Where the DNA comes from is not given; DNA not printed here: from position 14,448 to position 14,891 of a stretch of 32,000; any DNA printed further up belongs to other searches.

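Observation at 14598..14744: Hidden 48-codon Cys/His-rich microORF between the ArsR repressor and the ABC ATPase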

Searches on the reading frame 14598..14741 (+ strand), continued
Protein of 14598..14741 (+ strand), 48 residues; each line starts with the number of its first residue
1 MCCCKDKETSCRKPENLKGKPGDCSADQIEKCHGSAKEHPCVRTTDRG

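Call 62: search_protein_families(library=ncbifam, proteins=[L019:5222-5884:+, L030:4501-5184:+, L016:5269-5589:+, P0284, L088:6441-7394:+, L088:7394-8122:+], max_evalue=0.0001)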
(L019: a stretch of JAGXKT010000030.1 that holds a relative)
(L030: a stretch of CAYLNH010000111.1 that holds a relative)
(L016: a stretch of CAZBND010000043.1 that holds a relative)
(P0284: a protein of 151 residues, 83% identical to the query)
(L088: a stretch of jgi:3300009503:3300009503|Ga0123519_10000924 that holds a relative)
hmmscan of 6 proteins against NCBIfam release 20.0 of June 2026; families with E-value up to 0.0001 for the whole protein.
L019:5222-5884:+ (220 aa): 15 families
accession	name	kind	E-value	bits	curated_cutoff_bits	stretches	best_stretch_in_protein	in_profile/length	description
NF041537.1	ArsM_AhpD_UU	exception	1.8e-13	50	510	1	29-134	76-181/345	arsenite methyltransferase/AhpD domain selenoprotein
NF008823.0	PRK11873.1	subfamily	7.3e-11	42.1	263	1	28-133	76-181/272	arsenite methyltransferase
NF047649.1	MTase_UXPK_star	exception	2.9e-10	39.7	460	1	32-133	80-181/283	methyltransferase/UXPK-star double selenoprotein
NF052510.1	methyltran_MpqE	exception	6.5e-10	38.8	335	1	28-132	45-150/234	methyl-plastoquinone biosynthesis methyltransferase MpqE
NF045667.1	MTase_DVU1556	equivalog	1.6e-09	37.5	155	1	19-133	12-119/213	DVU_1556 family methyltransferase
NF001242.0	PRK00216.1-3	equivalog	4.9e-09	36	351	1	33-132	74-174/258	bifunctional demethylmenaquinone methyltransferase/2-methoxy-6-polyprenyl-1,4-benzoquinol methylase UbiE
NF001240.0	PRK00216.1-1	equivalog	1.3e-08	34.3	378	1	24-133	58-168/251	bifunctional demethylmenaquinone methyltransferase/2-methoxy-6-polyprenyl-1,4-benzoquinol methylase UbiE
NF001244.0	PRK00216.1-5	equivalog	8.6e-08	31.7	216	1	22-133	41-153/236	bifunctional demethylmenaquinone methyltransferase/2-methoxy-6-polyprenyl-1,4-benzoquinol methylase UbiE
NF041536.1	ArsM_DUF2284_UU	exception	9.9e-08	30.7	575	1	29-212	76-246/459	arsenite methyltransferase/DUF2284 domain selenoprotein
TIGR01934.1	MenG_MenH_UbiE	subfamily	2.1e-07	30.5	158.35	1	30-133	40-141/223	ubiquinone/menaquinone biosynthesis methyltransferase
TIGR02072.1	BioC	equivalog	2.3e-07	30.9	184.95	1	32-132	37-131/244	malonyl-ACP O-methyltransferase BioC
NF041675.1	sarc_dimgly_tmase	equivalog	8.8e-07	29.1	550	1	34-132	71-168/278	sarcosine/dimethylglycine N-methyltransferase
NF007610.0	PRK10258.1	equivalog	6.2e-06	25.7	342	1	17-131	30-136/251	malonyl-ACP O-methyltransferase BioC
NF045825.1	FAmtase_mtf2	equivalog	9e-06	25.1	400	1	27-132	56-157/248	fatty-acid O-methyltransferase Mtf2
NF043040.1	corrin_prot_MT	hypoth_equivalog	8.4e-05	22.1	180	0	17-133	30-147/216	corrinoid protein-associated methyltransferase CpaM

L030:4501-5184:+ (227 aa): 21 families
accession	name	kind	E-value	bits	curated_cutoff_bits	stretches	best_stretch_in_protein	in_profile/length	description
NF045667.1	MTase_DVU1556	equivalog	1.2e-15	57.5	155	1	25-140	11-119/213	DVU_1556 family methyltransferase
NF041537.1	ArsM_AhpD_UU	exception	8.6e-15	54.3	510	1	34-141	74-181/345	arsenite methyltransferase/AhpD domain selenoprotein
NF008823.0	PRK11873.1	subfamily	9e-14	51.6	263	1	30-140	71-181/272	arsenite methyltransferase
NF047649.1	MTase_UXPK_star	exception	7.5e-13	48.1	460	1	33-140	74-181/283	methyltransferase/UXPK-star double selenoprotein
TIGR01934.1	MenG_MenH_UbiE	subfamily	2.1e-11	43.6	158.35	1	29-140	32-141/223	ubiquinone/menaquinone biosynthesis methyltransferase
NF052510.1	methyltran_MpqE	exception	1.1e-10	41.3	335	1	27-139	37-150/234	methyl-plastoquinone biosynthesis methyltransferase MpqE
NF041675.1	sarc_dimgly_tmase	equivalog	2.3e-10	40.8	550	1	22-140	52-169/278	sarcosine/dimethylglycine N-methyltransferase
NF001242.0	PRK00216.1-3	equivalog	9.4e-10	38.3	351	1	40-139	74-174/258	bifunctional demethylmenaquinone methyltransferase/2-methoxy-6-polyprenyl-1,4-benzoquinol methylase UbiE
NF041536.1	ArsM_DUF2284_UU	exception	1e-09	37.3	575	1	33-141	73-181/459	arsenite methyltransferase/DUF2284 domain selenoprotein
NF001244.0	PRK00216.1-5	equivalog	1.2e-09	37.8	216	1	28-140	40-153/236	bifunctional demethylmenaquinone methyltransferase/2-methoxy-6-polyprenyl-1,4-benzoquinol methylase UbiE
NF001240.0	PRK00216.1-1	equivalog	5.9e-09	35.3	378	1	28-140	55-168/251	bifunctional demethylmenaquinone methyltransferase/2-methoxy-6-polyprenyl-1,4-benzoquinol methylase UbiE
TIGR02072.1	BioC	equivalog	9.5e-09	35.4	184.95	1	38-139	36-131/244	malonyl-ACP O-methyltransferase BioC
NF045825.1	FAmtase_mtf2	equivalog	6.4e-08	32.1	400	1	37-139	59-157/248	fatty-acid O-methyltransferase Mtf2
NF007610.0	PRK10258.1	equivalog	8.5e-08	31.8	342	1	22-138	28-136/251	malonyl-ACP O-methyltransferase BioC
NF043040.1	corrin_prot_MT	hypoth_equivalog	2.6e-07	30.3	180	1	36-140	41-147/216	corrinoid protein-associated methyltransferase CpaM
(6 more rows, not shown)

L016:5269-5589:+ (106 aa): 0 families

P0284 (151 aa): 8 families
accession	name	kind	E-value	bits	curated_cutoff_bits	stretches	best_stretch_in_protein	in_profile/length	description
NF033788.1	HTH_metalloreg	subfamily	7.1e-23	80.2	55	1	8-79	2-74/77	metalloregulator ArsR/SmtB family transcription factor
NF033789.1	repress_SdpR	subfamily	1.9e-16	59.7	100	1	10-78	1-69/79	autorepressor SdpR family transcription factor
NF041413.1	ArsR_Rv2640c_fam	equivalog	9.7e-16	58.2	155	1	6-81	31-109/118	Rv2640c family ArsR-like transcriptional regulator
NF040642.1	sulf_sens_BigR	equivalog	6e-13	48.7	155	1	5-81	8-84/95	sulfite-sensing transcriptional repressor BigR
NF047906.1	CdPbTransRegCmtR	equivalog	1.8e-12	47.1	150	1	8-98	12-102/104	Cd(II)/Pb(II)-sensing metalloregulatory transcriptional regulator CmtR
NF007528.0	PRK10141.1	subfamily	1.1e-10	41.3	97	1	10-82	9-82/117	metalloregulator ArsR/SmtB family transcription factor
NF045707.1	Dbac_1936_reg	equivalog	1.6e-08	34.5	115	1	6-86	6-86/99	ArsR/SmtB-type metalloregulator TsoR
NF053602.1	Phr_regulator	exception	4e-05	23.3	320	1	10-62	5-57/191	heat shock transcription regulator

L088:6441-7394:+ (318 aa): 184 families (the best 25 are shown)
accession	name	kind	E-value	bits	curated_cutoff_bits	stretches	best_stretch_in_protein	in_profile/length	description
TIGR01188.1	drrA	subfamily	9.4e-81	271.4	312.45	1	14-306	1-300/302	daunorubicin resistance ABC transporter, ATP-binding protein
TIGR03522.1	GldA_ABC_ATP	equivalog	2.3e-61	207.9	402.6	1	7-304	3-298/301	gliding motility-associated ABC transporter ATP-binding subunit GldA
TIGR03864.1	PQQ_ABC_ATP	hypoth_equivalog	1.1e-57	195.2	302.25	1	6-233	1-228/236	ABC transporter, ATP-binding subunit, PQQ-dependent alcohol dehydrogenase system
NF033858.1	ABC2_perm_RbbA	equivalog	9.6e-56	189.2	1050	1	3-243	263-502/909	ribosome-associated ATPase/putative transporter RbbA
NF010060.0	PRK13537.1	equivalog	6.9e-54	182.8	521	1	3-235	12-244/314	nodulation factor ABC transporter ATP-binding protein NodI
NF010059.0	PRK13536.1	equivalog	7.3e-51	172.9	549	1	3-233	40-270/342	nodulation factor ABC transporter ATP-binding protein NodI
TIGR01288.1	nodI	equivalog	2.1e-48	164.9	424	1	5-234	3-232/303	nodulation factor ABC transporter ATP-binding protein NodI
TIGR04406.1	LPS_export_lptB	equivalog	6e-44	150.1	240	1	8-226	3-224/239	LPS export ABC transporter ATP-binding protein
TIGR03265.1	PhnT2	equivalog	3.2e-43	148.3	457.7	1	5-227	3-225/353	putative 2-aminoethylphosphonate ABC transporter ATP-binding protein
TIGR03740.1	galliderm_ABC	subfamily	3.8e-42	144.5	309.75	1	9-215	3-202/223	lantibiotic protection ABC transporter ATP-binding subunit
TIGR00968.1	3a0106s01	subfamily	9e-40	136.7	342.75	1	7-226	1-220/237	sulfate ABC transporter ATP-binding protein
TIGR04521.1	ECF_ATPase_2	equivalog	2.7e-37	128.4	330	1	19-237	18-245/279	energy-coupling factor transporter ATPase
NF006987.0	PRK09452.1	equivalog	3.5e-36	124.7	482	1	3-243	14-252/378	spermidine/putrescine ABC transporter ATP-binding protein PotA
NF008144.0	PRK10895.1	equivalog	5.4e-35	121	381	1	10-227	7-227/241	LPS export ABC transporter ATP-binding protein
NF040840.2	tungstate_WtpC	equivalog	6.2e-35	121.1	440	1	7-227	2-221/347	tungstate ABC transporter ATP-binding protein WtpC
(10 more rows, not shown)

L088:7394-8122:+ (243 aa): 7 families
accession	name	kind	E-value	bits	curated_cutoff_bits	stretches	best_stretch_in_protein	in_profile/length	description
TIGR01247.1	drrB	subfamily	2.1e-20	73.4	223.05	1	46-225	48-220/236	daunorubicin resistance ABC transporter membrane protein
NF011648.0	PRK15066.1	subfamily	1.7e-17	63.9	225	1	50-233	63-245/257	ABC transporter permease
TIGR00025.1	Mtu_efflux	paralog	5.4e-15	55.6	146.9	1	51-240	42-237/238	ABC transporter efflux protein, DrrB family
TIGR03861.1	phenyl_ABC_PedC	subfamily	1.4e-14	54.4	241.35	1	48-227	60-243/253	alcohol ABC transporter, permease protein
NF038293.1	permease_SagH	equivalog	1.1e-09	37.6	450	1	47-230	179-364/370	SagH family ABC transporter permease subunit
TIGR01248.1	drrC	subfamily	1.3e-08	35.2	165.65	1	61-200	3-143/152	daunorubicin resistance protein C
TIGR01291.1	nodJ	subfamily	2.3e-05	24.1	206.65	1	51-234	61-244/253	ABC-2 type transporter, NodJ family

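Call 71: predict_structure(alignment_id=A3)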
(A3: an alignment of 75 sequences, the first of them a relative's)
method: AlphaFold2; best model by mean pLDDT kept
length: 151 residues; sequences in the alignment: 75
mean_pLDDT: 81.6   pTM: 0.62
mean pLDDT of the five models: 81.6, 80.6, 80.2, 79.2, 78.7
residues with pLDDT >= 90: 81; 70-90: 18; 50-70: 49; < 50: 3
segments of 3 or more residues with pLDDT < 50: none
pLDDT, mean of each block of 10 residues (from residue 1): 88 96 96 97 98 97 95 95 91 64 57 58 68 70 60 36
secondary structure, 60 per line:
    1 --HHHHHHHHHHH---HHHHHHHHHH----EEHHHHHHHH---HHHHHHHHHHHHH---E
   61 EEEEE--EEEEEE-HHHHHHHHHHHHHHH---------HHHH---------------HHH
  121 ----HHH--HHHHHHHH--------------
elements in order: H3-13 H17-26 H33-40 H44-56 E60-65 E68-73 H75-89 H99-102 H130-137
